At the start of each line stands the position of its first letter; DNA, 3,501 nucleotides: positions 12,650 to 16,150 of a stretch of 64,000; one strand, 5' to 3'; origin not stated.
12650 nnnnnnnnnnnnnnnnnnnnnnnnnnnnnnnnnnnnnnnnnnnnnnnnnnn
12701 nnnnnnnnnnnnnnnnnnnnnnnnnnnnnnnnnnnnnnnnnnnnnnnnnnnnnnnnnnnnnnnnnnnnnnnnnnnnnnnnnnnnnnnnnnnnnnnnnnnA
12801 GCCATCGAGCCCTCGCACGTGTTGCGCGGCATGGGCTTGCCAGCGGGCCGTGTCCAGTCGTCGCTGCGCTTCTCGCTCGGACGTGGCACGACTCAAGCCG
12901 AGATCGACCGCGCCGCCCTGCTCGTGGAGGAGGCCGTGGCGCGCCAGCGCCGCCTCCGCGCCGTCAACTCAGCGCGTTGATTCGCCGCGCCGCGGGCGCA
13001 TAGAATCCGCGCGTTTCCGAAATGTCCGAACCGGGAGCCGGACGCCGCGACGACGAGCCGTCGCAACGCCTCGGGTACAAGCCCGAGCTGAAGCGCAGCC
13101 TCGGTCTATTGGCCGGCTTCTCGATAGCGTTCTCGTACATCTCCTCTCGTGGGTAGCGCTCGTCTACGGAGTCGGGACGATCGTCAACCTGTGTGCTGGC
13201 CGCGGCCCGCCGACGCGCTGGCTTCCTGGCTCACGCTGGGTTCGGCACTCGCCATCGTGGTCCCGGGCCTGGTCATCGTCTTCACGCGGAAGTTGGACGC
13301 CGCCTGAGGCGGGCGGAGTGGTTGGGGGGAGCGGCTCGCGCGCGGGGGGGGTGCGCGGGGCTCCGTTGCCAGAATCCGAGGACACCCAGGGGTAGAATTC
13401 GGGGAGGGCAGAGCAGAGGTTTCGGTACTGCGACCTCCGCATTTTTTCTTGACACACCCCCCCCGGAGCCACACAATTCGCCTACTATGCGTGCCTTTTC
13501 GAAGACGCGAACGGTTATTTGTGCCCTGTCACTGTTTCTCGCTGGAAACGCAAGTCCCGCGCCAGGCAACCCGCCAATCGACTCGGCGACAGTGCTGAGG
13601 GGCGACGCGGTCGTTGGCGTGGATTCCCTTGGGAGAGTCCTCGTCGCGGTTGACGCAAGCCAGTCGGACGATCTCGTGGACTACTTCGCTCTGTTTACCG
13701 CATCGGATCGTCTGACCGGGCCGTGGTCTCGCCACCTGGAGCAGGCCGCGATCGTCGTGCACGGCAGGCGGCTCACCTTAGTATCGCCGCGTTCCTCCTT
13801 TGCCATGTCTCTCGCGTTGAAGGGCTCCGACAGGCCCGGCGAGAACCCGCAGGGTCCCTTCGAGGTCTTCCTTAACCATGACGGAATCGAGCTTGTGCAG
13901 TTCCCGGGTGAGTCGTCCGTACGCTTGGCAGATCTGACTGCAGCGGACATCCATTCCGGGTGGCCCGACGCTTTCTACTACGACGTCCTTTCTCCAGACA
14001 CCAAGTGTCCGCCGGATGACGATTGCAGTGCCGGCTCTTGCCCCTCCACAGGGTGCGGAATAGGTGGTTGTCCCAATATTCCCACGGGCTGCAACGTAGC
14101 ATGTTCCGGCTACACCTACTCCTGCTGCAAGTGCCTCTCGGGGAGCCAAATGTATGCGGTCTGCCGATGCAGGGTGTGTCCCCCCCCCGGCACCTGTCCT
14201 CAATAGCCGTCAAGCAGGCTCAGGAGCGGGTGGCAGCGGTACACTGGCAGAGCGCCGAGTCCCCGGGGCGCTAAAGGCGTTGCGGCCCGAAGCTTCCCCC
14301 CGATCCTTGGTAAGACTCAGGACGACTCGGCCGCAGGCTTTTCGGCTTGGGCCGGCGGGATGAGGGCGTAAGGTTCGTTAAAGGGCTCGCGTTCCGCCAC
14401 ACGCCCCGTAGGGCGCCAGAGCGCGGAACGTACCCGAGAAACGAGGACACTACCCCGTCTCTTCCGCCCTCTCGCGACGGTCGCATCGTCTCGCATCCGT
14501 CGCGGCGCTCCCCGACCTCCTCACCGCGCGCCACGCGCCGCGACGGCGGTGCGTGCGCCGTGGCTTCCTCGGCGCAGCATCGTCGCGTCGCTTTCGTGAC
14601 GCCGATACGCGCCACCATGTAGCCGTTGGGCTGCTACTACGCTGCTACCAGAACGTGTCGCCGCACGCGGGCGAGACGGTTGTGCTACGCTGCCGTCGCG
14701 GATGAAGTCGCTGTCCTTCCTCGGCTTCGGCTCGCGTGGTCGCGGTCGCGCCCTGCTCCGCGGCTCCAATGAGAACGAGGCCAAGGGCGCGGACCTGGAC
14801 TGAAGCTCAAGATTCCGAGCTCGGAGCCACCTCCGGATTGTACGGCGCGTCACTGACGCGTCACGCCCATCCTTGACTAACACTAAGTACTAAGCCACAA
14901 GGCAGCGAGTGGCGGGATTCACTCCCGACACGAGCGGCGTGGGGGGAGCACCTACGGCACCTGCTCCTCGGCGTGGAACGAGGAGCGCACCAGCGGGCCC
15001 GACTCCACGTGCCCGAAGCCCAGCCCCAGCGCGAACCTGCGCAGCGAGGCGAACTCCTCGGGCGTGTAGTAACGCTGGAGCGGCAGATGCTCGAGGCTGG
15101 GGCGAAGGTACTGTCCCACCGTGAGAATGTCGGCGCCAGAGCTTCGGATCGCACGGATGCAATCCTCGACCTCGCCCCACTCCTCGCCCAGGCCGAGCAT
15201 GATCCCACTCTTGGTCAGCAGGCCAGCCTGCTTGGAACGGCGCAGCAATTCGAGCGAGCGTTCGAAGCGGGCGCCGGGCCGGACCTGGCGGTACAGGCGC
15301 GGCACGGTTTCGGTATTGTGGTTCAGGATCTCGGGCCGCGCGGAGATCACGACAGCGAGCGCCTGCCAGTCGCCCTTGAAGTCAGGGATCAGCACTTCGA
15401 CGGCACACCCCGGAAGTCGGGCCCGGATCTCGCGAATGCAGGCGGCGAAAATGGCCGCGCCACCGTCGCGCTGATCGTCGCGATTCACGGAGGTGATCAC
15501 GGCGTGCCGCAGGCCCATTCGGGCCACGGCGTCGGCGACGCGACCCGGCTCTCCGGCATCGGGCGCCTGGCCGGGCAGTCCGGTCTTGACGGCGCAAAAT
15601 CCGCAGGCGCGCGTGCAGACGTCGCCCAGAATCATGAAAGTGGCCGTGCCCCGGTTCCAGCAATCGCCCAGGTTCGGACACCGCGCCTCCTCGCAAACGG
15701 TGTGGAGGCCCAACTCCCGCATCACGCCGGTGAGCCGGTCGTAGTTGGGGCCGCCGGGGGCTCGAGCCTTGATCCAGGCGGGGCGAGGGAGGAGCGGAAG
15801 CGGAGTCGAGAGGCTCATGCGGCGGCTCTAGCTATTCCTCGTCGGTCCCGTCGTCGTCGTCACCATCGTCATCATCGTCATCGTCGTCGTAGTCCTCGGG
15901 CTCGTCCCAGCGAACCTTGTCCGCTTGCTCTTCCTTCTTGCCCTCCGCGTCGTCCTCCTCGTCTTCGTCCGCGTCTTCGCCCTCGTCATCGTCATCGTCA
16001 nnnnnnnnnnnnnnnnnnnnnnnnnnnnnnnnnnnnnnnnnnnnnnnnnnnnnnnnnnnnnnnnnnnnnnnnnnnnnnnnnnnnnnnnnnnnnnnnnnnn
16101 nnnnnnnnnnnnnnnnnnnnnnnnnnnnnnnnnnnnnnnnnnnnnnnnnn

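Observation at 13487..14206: Lower-GC orphan secreted protein with a densely Cys-rich C-terminal module.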

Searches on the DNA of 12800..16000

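Call 14: search_rna_families(source=window, start=12800, end=16000, threshold=evalue, max_evalue=1)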
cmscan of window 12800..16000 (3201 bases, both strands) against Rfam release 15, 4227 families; matches with E-value up to 1: 1.
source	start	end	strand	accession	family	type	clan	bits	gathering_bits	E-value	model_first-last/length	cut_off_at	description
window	15164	15222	-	RF01276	sR53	Gene; snRNA; snoRNA; CD-box;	-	17.4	49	0.69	1-60/60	no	Small nucleolar RNA sR53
